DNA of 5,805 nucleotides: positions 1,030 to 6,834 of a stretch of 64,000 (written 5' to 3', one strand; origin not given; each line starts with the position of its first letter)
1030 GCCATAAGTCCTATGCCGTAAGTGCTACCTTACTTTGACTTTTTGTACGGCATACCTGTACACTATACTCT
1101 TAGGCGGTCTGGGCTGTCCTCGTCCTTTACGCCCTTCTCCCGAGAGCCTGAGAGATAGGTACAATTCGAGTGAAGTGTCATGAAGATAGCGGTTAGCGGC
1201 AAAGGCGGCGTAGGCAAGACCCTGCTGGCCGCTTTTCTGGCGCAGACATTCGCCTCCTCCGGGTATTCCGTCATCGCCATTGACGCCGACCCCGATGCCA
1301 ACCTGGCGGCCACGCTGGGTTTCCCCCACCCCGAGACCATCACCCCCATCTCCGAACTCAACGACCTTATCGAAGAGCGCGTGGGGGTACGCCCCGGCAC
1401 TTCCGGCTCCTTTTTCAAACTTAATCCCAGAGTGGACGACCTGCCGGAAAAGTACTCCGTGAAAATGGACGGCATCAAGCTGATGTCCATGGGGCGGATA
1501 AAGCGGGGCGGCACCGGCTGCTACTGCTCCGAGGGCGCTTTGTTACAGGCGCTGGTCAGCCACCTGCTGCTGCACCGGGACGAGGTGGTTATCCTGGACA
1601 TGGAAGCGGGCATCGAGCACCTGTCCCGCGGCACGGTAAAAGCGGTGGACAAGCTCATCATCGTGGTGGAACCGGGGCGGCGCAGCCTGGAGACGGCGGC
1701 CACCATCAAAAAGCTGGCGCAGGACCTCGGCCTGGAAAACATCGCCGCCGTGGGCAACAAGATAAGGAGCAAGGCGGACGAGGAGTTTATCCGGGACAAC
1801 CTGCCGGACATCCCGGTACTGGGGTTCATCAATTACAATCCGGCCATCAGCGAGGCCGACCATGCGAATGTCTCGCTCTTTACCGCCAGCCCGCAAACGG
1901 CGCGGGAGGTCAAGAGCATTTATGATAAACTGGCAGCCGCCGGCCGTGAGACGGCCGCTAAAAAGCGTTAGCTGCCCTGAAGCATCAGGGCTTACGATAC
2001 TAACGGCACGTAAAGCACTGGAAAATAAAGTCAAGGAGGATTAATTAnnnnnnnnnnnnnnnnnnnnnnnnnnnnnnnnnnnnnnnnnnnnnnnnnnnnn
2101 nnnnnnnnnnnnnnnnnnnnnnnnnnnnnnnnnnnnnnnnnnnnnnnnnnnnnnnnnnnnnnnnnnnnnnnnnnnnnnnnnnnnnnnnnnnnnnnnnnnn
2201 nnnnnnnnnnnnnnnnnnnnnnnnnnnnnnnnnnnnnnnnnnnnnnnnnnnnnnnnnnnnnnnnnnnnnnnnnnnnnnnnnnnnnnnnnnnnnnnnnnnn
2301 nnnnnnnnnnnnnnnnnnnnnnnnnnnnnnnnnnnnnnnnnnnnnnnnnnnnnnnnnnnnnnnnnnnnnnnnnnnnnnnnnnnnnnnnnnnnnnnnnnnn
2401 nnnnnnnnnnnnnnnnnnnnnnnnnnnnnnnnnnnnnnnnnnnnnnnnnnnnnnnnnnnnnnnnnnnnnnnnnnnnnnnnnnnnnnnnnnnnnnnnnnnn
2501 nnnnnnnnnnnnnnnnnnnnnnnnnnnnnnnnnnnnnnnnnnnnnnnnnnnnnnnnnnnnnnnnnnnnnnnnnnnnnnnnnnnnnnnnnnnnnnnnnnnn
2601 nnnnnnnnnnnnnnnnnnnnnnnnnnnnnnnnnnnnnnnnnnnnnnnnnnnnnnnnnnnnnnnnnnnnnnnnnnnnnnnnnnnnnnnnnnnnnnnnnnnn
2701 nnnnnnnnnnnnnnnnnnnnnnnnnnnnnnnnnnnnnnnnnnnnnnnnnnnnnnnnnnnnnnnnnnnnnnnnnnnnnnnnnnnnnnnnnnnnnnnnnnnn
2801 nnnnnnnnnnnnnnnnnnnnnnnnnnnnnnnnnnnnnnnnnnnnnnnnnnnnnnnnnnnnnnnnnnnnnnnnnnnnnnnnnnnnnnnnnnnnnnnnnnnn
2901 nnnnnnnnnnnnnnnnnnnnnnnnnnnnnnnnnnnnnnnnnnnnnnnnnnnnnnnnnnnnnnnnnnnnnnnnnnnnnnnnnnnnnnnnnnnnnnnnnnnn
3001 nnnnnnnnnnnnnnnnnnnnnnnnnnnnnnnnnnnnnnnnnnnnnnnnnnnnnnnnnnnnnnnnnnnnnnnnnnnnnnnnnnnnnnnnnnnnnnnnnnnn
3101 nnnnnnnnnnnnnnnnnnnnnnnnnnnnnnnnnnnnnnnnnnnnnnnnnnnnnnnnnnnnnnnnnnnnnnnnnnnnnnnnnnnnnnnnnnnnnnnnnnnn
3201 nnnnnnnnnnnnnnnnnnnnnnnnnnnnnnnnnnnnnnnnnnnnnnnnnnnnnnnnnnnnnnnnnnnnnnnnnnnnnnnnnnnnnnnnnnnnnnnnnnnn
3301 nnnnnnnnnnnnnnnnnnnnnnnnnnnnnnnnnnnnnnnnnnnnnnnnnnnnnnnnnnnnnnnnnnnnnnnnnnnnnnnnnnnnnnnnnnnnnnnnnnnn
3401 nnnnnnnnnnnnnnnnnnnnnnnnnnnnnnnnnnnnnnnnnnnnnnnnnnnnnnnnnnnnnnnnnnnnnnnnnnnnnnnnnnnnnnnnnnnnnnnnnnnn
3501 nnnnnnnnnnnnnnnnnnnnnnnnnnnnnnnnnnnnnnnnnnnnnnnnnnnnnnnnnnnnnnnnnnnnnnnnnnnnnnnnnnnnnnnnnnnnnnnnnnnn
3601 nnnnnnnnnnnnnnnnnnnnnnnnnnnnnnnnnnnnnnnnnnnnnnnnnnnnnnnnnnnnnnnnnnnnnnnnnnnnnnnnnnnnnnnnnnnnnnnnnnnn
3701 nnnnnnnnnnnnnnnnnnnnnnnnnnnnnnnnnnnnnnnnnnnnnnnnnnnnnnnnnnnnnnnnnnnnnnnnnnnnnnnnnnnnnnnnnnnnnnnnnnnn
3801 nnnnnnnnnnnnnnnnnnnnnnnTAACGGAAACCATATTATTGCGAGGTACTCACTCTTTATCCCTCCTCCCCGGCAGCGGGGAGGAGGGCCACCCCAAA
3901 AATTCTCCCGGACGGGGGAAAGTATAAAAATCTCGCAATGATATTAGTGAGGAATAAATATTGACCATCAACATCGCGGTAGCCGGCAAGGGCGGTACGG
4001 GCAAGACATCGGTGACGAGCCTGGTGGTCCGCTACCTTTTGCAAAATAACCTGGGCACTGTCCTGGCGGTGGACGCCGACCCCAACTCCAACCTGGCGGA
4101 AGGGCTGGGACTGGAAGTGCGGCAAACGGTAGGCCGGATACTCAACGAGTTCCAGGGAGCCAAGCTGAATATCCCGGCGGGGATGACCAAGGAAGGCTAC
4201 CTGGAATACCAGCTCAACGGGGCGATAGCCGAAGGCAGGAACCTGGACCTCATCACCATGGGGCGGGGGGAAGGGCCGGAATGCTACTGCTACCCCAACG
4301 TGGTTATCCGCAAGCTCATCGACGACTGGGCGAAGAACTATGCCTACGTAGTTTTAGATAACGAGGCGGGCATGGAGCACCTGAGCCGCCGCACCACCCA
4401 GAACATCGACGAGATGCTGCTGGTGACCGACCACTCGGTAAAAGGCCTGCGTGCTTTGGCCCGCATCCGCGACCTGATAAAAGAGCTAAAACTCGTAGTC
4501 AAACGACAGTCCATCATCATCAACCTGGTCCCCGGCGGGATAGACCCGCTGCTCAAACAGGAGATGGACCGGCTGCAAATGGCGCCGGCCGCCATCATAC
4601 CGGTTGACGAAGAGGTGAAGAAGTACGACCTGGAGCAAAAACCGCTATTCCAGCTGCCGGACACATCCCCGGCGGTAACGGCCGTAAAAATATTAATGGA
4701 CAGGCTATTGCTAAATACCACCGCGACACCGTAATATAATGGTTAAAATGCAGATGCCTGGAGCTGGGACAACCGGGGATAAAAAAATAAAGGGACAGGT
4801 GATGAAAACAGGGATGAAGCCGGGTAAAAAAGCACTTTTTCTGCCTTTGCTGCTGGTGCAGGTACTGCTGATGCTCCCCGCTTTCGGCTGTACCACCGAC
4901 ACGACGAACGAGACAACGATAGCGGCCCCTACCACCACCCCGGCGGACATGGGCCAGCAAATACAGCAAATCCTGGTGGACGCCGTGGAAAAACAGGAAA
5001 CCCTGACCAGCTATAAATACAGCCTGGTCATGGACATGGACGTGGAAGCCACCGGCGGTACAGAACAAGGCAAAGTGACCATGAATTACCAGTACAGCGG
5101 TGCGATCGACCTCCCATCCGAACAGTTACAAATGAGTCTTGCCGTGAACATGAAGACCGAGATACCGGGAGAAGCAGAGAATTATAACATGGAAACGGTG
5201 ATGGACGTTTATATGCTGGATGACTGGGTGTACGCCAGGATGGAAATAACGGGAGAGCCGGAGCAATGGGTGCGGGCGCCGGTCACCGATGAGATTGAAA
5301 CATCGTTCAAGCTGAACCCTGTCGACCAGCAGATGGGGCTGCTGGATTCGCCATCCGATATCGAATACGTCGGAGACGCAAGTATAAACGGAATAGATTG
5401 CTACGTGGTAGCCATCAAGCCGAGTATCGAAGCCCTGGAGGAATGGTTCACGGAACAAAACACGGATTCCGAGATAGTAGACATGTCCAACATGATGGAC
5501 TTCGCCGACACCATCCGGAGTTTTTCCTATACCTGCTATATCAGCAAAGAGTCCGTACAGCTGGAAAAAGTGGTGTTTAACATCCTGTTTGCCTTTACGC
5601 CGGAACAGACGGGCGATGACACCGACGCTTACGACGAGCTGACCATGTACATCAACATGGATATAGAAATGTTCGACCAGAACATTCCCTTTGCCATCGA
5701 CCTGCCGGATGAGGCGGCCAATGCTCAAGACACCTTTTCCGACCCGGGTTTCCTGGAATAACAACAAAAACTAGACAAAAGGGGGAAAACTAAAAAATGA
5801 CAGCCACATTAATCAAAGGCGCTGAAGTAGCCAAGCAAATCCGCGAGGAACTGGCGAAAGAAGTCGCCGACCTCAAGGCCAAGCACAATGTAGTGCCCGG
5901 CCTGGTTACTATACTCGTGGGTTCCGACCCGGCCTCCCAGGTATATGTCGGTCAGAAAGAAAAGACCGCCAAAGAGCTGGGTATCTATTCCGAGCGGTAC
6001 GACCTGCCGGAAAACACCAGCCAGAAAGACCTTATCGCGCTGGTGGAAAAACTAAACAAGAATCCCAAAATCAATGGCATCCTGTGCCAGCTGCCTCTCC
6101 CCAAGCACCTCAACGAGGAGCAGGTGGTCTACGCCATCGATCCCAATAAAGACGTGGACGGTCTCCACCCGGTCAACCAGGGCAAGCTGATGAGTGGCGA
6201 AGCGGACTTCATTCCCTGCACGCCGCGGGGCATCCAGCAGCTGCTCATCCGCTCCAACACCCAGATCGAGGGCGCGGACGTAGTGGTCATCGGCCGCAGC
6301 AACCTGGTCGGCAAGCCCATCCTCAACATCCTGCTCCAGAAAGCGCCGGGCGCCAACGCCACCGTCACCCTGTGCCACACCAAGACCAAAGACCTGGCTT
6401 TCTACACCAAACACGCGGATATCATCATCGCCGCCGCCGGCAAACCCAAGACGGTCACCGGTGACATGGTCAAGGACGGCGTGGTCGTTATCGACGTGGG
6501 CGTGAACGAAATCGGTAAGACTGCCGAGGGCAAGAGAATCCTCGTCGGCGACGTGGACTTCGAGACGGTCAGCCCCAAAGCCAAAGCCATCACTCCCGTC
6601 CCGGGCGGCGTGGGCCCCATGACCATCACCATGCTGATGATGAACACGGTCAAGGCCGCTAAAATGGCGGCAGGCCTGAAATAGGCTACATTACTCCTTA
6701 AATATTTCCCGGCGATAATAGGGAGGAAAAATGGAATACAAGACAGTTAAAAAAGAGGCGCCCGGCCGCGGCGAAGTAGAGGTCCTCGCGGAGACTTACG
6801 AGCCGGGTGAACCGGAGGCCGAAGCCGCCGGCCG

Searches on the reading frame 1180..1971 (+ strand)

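Call 23: search_protein_families(library=pfam, proteins=[window:1180-1971:+])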
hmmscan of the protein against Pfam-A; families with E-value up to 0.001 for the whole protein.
window:1180-1971:+ (263 aa): 7 families
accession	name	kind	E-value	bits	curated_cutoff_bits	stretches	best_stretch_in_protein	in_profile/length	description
PF01656.29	CbiA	-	8e-19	68.3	25.4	1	3-229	2-121/125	CobQ/CobB/MinD/ParA nucleotide binding domain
PF13614.12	AAA_31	-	3.9e-10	40.4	27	1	7-173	9-157/177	AAA domain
PF10609.15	ParA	-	2.8e-09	37.2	27.1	1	5-37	9-41/246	NUBPL iron-transfer P-loop NTPase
PF02374.21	ArsA_ATPase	-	4.6e-07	29.8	24.3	1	3-48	4-49/305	Anion-transporting ATPase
PF00142.24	Fer4_NifH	-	1.9e-05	24.7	25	1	1-46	1-47/271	4Fe-4S iron sulfur cluster binding proteins, NifH/frxC family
PF06564.18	CBP_BcsQ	-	0.00014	21.9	21.3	0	4-48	5-50/234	Cellulose biosynthesis protein BcsQ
PF13500.12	AAA_26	-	0.00028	21.2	27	0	158-225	130-196/198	AAA domain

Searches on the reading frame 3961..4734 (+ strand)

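Call 23: search_protein_families(library=pfam, proteins=[window:3961-4734:+])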
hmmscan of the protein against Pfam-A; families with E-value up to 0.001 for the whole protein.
window:3961-4734:+ (257 aa): 3 families
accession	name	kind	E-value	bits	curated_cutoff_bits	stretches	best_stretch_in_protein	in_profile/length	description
PF01656.29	CbiA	-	1e-12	48.6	25.4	1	6-229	3-125/125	CobQ/CobB/MinD/ParA nucleotide binding domain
PF13614.12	AAA_31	-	1.8e-09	38.2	27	1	8-178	8-169/177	AAA domain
PF02374.21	ArsA_ATPase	-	2.5e-05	24.1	24.3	1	5-72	4-70/305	Anion-transporting ATPase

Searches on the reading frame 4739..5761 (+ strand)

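Call 23: search_protein_families(library=pfam, proteins=[window:4739-5761:+])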
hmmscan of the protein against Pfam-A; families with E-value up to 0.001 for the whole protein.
window:4739-5761:+ (340 aa): 1 family
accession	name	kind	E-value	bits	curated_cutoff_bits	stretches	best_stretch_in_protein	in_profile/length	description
PF20316.5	DUF6612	-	2.9e-05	24.2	23.7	1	76-329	3-235/237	Family of unknown function (DUF6612)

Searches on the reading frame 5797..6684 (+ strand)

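Call 23: search_protein_families(library=pfam, proteins=[window:5797-6684:+])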
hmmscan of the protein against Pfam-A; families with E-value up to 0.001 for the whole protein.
window:5797-6684:+ (295 aa): 2 families
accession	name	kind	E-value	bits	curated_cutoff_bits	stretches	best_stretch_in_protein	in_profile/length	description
PF02882.25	THF_DHG_CYH_C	-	1.7e-64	216.4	27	1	124-290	1-158/160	Tetrahydrofolate dehydrogenase/cyclohydrolase, NAD(P)-binding domain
PF00763.28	THF_DHG_CYH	-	4.1e-43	146.8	32.8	1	6-121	1-115/115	Tetrahydrofolate dehydrogenase/cyclohydrolase, catalytic domain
